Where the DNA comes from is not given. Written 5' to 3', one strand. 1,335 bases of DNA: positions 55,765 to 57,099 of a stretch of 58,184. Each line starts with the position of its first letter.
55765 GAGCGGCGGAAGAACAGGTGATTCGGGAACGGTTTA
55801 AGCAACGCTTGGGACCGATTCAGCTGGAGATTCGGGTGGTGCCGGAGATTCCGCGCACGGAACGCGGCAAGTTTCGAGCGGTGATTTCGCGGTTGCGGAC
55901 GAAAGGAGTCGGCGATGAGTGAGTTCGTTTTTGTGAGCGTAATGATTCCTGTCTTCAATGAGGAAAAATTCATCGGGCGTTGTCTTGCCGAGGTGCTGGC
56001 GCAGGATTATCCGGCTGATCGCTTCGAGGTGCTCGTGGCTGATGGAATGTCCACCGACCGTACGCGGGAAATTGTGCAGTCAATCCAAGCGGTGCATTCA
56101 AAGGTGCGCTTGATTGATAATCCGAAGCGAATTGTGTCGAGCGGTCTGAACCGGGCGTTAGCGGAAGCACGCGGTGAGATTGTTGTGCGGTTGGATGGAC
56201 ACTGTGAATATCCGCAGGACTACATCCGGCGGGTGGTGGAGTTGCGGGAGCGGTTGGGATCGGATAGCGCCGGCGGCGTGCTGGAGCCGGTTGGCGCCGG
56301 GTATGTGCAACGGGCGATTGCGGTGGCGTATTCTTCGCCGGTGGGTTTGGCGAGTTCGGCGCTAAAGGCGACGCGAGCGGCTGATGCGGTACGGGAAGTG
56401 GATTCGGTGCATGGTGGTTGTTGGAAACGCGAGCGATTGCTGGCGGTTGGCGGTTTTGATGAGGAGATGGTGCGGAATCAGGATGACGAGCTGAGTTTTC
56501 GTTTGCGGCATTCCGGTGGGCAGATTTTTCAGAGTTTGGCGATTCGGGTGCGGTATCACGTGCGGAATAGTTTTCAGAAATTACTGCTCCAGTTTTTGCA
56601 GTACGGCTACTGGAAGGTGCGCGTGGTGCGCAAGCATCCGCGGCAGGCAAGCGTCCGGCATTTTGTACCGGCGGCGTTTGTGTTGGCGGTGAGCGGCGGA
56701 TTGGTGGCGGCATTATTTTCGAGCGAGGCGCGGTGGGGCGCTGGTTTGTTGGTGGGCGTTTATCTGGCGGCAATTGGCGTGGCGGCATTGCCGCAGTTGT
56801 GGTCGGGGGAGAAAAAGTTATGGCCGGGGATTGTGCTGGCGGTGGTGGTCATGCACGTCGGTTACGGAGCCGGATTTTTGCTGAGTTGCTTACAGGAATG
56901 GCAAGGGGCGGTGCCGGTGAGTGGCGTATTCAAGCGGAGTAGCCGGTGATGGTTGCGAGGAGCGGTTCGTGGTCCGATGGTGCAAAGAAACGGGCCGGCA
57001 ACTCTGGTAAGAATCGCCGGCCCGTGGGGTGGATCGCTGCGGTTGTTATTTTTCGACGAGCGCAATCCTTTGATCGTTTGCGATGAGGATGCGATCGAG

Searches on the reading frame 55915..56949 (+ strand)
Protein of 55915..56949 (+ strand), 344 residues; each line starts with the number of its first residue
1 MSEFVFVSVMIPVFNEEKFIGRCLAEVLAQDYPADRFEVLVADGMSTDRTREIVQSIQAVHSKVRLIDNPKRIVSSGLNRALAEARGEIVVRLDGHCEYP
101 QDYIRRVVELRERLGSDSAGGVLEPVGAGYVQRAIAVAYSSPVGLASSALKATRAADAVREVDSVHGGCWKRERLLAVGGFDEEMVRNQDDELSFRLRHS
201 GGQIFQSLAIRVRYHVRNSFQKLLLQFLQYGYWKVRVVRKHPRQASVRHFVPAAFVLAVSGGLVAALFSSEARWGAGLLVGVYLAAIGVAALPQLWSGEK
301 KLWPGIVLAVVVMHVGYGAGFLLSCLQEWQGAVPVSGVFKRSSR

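Call 44: search_protein_families(library=pfam, proteins=[window:55915-56949:+], max_evalue=0.001)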
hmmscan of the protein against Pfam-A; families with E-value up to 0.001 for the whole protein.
window:55915-56949:+ (344 aa): 3 families
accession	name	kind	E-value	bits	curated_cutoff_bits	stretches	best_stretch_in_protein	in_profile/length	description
PF00535.33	Glycos_transf_2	-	2.2e-27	96.4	23.3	1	8-126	1-118/168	Glycosyl transferase family 2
PF13641.12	Glyco_tranf_2_3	-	3.5e-14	53.8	27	1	7-222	3-219/230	Glycosyltransferase like family 2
PF10111.15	Glyco_tranf_2_2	-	6.3e-08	32.9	27.3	1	8-109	1-104/276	Glycosyltransferase like family 2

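Call 68: find_encoding_contigs(protein=window:55915-56949:+, flank=10000, max_places=1)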
Protein window:55915-56949:+ (344 aa): 7 contigs read that carry it; 1 place shown.
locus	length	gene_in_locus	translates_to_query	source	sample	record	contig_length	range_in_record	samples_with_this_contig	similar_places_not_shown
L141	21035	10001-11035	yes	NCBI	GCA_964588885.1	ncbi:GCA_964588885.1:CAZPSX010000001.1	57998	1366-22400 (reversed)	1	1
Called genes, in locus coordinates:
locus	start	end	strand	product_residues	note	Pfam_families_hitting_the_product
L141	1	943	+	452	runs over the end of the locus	-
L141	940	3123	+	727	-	PF08323:Glyco_transf_5 (weak), PF13439:Glyco_transf_4, PF13579:Glyco_trans_4_4, PF20706:GT4-conflict, PF00534:Glycos_transf_1, PF13692:Glyco_trans_1_4, PF13524:Glyco_trans_1_2 (weak), PF00535:Glycos_transf_2, +1 more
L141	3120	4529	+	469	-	PF04932:Wzy_C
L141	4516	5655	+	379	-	PF00534:Glycos_transf_1, PF13692:Glyco_trans_1_4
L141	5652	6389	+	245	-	PF13489:Methyltransf_23, PF13847:Methyltransf_31, PF08241:Methyltransf_11, PF08242:Methyltransf_12, PF13649:Methyltransf_25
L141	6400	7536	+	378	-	PF13439:Glyco_transf_4, PF13579:Glyco_trans_4_4 (weak), PF00534:Glycos_transf_1, PF13692:Glyco_trans_1_4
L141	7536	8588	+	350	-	PF13439:Glyco_transf_4, PF00534:Glycos_transf_1, PF13692:Glyco_trans_1_4, PF13524:Glyco_trans_1_2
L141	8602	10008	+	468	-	PF27533:CapK_C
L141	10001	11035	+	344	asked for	PF00535:Glycos_transf_2, PF10111:Glyco_tranf_2_2 (weak), PF13641:Glyco_tranf_2_3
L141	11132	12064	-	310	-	-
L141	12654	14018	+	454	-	-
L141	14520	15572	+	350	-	-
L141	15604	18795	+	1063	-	PF00668:Condensation, PF00501:AMP-binding, PF13193:AMP-binding_C, PF00550:PP-binding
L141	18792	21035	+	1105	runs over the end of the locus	PF00109:ketoacyl-synt, PF00108:Thiolase_N (weak), PF02801:Ketoacyl-synt_C, PF16197:KAsynt_C_assoc, PF22336:RhiE-like_linker, PF22621:CurL-like_PKS_C, PF00698:Acyl_transf_1, PF00550:PP-binding, +1 more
